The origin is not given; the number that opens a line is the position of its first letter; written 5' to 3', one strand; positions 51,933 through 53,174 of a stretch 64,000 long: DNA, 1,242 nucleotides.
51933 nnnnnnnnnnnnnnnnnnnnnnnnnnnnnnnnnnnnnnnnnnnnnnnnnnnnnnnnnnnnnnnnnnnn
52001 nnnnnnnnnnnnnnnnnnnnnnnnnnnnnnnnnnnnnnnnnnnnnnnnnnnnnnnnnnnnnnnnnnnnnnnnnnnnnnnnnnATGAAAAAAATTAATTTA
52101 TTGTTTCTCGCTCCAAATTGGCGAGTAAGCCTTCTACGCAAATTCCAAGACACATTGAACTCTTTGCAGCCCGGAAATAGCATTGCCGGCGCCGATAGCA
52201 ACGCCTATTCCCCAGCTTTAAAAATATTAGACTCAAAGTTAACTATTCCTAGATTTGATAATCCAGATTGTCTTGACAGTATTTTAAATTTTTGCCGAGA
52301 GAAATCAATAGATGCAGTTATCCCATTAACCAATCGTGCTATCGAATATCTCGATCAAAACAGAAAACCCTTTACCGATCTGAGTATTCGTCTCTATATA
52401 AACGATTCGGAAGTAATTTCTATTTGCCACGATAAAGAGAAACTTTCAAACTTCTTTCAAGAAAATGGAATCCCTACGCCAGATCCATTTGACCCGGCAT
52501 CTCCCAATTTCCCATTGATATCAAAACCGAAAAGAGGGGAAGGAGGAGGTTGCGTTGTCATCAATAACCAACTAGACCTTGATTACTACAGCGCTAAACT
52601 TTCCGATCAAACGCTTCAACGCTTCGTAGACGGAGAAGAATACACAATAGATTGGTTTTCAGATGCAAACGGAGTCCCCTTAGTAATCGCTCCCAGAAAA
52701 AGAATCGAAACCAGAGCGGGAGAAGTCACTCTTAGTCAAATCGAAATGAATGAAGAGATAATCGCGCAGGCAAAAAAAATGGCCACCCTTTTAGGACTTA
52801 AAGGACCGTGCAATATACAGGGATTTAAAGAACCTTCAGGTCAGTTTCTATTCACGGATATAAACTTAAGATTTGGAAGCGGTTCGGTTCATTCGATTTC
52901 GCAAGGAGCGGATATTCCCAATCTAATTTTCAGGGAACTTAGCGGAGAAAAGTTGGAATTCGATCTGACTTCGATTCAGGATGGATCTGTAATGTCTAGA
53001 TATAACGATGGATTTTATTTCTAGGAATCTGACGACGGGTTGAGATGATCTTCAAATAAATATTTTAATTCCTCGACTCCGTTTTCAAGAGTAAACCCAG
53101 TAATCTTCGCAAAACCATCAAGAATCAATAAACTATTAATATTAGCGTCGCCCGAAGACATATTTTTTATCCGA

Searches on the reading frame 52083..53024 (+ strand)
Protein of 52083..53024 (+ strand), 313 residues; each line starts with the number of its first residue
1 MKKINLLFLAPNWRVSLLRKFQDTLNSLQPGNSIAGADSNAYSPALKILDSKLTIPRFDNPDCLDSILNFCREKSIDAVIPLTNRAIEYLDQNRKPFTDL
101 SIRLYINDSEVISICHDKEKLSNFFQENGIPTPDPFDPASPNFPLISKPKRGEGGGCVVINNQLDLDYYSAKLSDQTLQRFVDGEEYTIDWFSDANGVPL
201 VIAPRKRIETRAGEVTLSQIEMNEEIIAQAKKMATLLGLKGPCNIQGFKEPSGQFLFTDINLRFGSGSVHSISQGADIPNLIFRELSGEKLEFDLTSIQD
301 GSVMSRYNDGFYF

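Call 12: find_encoding_contigs(protein=window:52083-53024:+, flank=10000, max_places=10)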
Protein window:52083-53024:+ (313 aa): 1 contig read that carries it; 1 place shown.
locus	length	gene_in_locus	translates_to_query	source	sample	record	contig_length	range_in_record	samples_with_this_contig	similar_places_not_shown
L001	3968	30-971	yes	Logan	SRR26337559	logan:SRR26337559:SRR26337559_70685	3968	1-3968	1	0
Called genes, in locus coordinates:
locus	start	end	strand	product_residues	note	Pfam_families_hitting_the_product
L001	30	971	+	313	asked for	PF21360:PylC-like_N, PF02655:ATP-grasp_3, PF15632:ATPgrasp_Ter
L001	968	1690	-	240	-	PF21842:DUF6901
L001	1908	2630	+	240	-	PF00215:OMPdecase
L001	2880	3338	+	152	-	PF13664:DUF4149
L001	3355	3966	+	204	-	?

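Call 14: search_protein_families(library=pfam, proteins=[window:52083-53024:+])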
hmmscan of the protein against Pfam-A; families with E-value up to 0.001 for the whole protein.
window:52083-53024:+ (313 aa): 3 families
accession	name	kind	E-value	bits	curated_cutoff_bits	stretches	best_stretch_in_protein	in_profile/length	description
PF21360.3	PylC-like_N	-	1.4e-15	57.7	27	1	7-103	2-94/96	PylC-like, N-terminal domain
PF15632.11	ATPgrasp_Ter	-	2.9e-14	53.4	29.1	1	176-289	5-111/131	ATP-grasp in the biosynthetic pathway with Ter operon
PF02655.19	ATP-grasp_3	-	3.4e-12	47.2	23.2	1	115-243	1-137/160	ATP-grasp domain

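Call 49: find_homologous_proteins(query=window:52083-53024:+, max_evalue=1e-40)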
Query window:52083-53024:+ (313 aa): 159 proteins with E <= 1e-40 among 1573 candidates; the best 120 are listed.
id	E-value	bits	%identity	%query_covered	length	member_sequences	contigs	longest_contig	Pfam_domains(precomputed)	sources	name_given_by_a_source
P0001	3.2e-208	708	100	100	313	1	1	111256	PF15632.12,PF02655.20,PF21360.4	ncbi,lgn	-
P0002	5.0e-171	586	81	100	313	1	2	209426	PF15632.12,PF02655.20,PF21360.4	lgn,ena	-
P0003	4.5e-169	579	80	100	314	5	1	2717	PF15632.12,PF02655.20,PF21360.4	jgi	jgi:carbamoyl-phosphate synthase large subunit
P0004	2.7e-168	577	81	100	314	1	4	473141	PF13535.12,PF15632.12,PF02655.20,PF21360.4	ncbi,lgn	-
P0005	2.0e-165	567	80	100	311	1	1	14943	PF15632.12,PF02655.20,PF21360.4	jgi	jgi:carbamoyl-phosphate synthase large subunit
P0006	3.2e-163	560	77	100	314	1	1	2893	PF15632.12,PF02655.20,PF21360.4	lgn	-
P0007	3.4e-161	553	77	100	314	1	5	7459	PF15632.12,PF02655.20,PF21360.4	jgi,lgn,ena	-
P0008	3.1e-160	550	76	100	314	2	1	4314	PF15632.12,PF02655.20,PF21360.4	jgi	jgi:carbamoyl-phosphate synthase large subunit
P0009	2.0e-145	502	69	100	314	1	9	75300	PF15632.12,PF02655.20,PF21360.4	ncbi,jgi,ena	jgi:carbamoyl-phosphate synthase large subunit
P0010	3.9e-128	445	79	79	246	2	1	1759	PF15632.12,PF02655.20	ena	-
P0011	3.7e-99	350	51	100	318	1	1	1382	PF15632.12,PF02655.20,PF21360.4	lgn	-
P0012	1.2e-96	341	50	100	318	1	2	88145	PF15632.12,PF02655.20,PF21360.4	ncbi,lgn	ncbi:MAG: ATP-grasp domain-containing protein [Nitrospinales bacterium]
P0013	1.7e-96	341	50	100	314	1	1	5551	PF15632.12,PF02655.20,PF21360.4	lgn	-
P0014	8.3e-96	339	49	100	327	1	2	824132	PF15632.12,PF02655.20,PF21360.4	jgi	jgi:carbamoyl-phosphate synthase large subunit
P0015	9.2e-96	339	46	100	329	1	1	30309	PF15632.12,PF02655.20,PF21360.4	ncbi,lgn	-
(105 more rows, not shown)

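Call 50: find_encoding_contigs(protein=P0002, flank=10000, max_places=2)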
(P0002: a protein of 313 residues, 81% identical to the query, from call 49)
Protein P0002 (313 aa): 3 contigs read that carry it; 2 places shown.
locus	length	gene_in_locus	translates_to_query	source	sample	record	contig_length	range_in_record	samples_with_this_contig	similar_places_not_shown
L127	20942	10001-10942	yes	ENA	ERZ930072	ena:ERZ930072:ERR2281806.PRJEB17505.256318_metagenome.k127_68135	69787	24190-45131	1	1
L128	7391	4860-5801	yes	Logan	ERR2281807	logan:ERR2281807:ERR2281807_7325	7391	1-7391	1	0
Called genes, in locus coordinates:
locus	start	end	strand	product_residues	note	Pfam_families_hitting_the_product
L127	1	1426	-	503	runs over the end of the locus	PF01564:Spermine_synth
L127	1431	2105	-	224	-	PF02190:LON_substr_bdg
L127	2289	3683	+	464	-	-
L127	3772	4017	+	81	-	PF00462:Glutaredoxin, PF13417:GST_N_3, PF13409:GST_N_2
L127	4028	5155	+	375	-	PF04055:Radical_SAM, PF12544:LAM_C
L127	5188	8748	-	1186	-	PF02463:SMC_N, PF13175:AAA_15, PF13304:AAA_21 (faint), PF13476:AAA_23, PF06470:SMC_hinge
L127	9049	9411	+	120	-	PF00462:Glutaredoxin (weak), PF03960:ArsC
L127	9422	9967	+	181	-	PF00293:NUDIX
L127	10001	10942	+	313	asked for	PF21360:PylC-like_N, PF02655:ATP-grasp_3, PF15632:ATPgrasp_Ter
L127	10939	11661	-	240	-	PF21842:DUF6901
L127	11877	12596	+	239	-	PF00215:OMPdecase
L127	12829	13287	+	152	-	PF13664:DUF4149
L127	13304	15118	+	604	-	PF02543:Carbam_trans_N, PF16861:Carbam_trans_C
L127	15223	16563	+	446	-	PF00919:UPF0004, PF04055:Radical_SAM, PF01938:TRAM (weak)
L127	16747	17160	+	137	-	PF03646:FlaG (weak)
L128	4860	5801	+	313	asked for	PF21360:PylC-like_N, PF02655:ATP-grasp_3, PF15632:ATPgrasp_Ter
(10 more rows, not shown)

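Call 51: find_encoding_contigs(protein=P0004, flank=10000, max_places=2)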
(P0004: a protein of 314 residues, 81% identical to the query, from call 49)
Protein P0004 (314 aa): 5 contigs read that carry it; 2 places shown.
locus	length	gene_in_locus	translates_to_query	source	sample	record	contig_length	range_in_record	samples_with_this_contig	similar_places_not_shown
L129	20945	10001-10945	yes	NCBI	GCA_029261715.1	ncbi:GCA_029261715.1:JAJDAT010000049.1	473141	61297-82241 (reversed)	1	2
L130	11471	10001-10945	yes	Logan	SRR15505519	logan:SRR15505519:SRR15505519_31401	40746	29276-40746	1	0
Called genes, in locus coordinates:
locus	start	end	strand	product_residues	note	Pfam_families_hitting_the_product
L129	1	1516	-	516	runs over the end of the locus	PF01564:Spermine_synth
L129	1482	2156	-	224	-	PF02190:LON_substr_bdg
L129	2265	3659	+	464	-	-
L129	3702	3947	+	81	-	PF00462:Glutaredoxin, PF13417:GST_N_3, PF13409:GST_N_2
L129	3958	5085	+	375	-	PF04055:Radical_SAM, PF12544:LAM_C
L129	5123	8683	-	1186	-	PF02463:SMC_N, PF13175:AAA_15, PF13304:AAA_21 (faint), PF13476:AAA_23, PF06470:SMC_hinge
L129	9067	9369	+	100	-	PF03960:ArsC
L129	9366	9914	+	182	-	PF00293:NUDIX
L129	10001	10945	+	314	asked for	PF21360:PylC-like_N, PF02655:ATP-grasp_3, PF13535:ATP-grasp_4 (faint), PF15632:ATPgrasp_Ter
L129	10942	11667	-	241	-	PF21842:DUF6901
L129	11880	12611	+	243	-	PF00215:OMPdecase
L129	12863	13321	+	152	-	PF13664:DUF4149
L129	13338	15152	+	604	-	PF02543:Carbam_trans_N, PF16861:Carbam_trans_C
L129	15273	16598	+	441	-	PF00919:UPF0004, PF04055:Radical_SAM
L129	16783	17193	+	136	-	PF03646:FlaG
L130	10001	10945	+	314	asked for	PF21360:PylC-like_N, PF02655:ATP-grasp_3, PF13535:ATP-grasp_4 (faint), PF15632:ATPgrasp_Ter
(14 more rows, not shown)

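Call 52: find_encoding_contigs(protein=P0009, flank=10000, max_places=2)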
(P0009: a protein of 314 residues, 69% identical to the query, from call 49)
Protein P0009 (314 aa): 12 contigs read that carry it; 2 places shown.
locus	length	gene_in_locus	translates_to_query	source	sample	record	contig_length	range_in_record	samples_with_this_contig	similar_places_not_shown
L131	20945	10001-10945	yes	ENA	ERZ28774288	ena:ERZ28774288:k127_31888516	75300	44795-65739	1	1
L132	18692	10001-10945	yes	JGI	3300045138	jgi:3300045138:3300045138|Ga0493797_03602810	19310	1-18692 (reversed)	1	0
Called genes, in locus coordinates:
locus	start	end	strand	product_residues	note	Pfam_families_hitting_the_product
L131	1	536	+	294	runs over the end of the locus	PF01066:CDP-OH_P_transf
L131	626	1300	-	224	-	PF02190:LON_substr_bdg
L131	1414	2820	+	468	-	-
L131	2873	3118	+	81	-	PF00462:Glutaredoxin, PF13417:GST_N_3, PF13409:GST_N_2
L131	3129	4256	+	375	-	PF04055:Radical_SAM, PF12544:LAM_C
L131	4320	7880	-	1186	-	PF02463:SMC_N, PF13175:AAA_15 (weak), PF13304:AAA_21 (faint), PF13476:AAA_23, PF06470:SMC_hinge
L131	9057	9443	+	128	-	PF00462:Glutaredoxin (weak), PF03960:ArsC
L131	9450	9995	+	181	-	PF00293:NUDIX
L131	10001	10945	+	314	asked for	PF21360:PylC-like_N, PF02655:ATP-grasp_3, PF15632:ATPgrasp_Ter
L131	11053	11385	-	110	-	PF21842:DUF6901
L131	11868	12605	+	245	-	PF00215:OMPdecase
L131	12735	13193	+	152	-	PF13664:DUF4149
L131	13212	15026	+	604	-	PF02543:Carbam_trans_N, PF16861:Carbam_trans_C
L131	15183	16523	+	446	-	PF00919:UPF0004, PF04055:Radical_SAM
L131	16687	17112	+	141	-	PF03646:FlaG (weak)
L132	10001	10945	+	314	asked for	PF21360:PylC-like_N, PF02655:ATP-grasp_3, PF15632:ATPgrasp_Ter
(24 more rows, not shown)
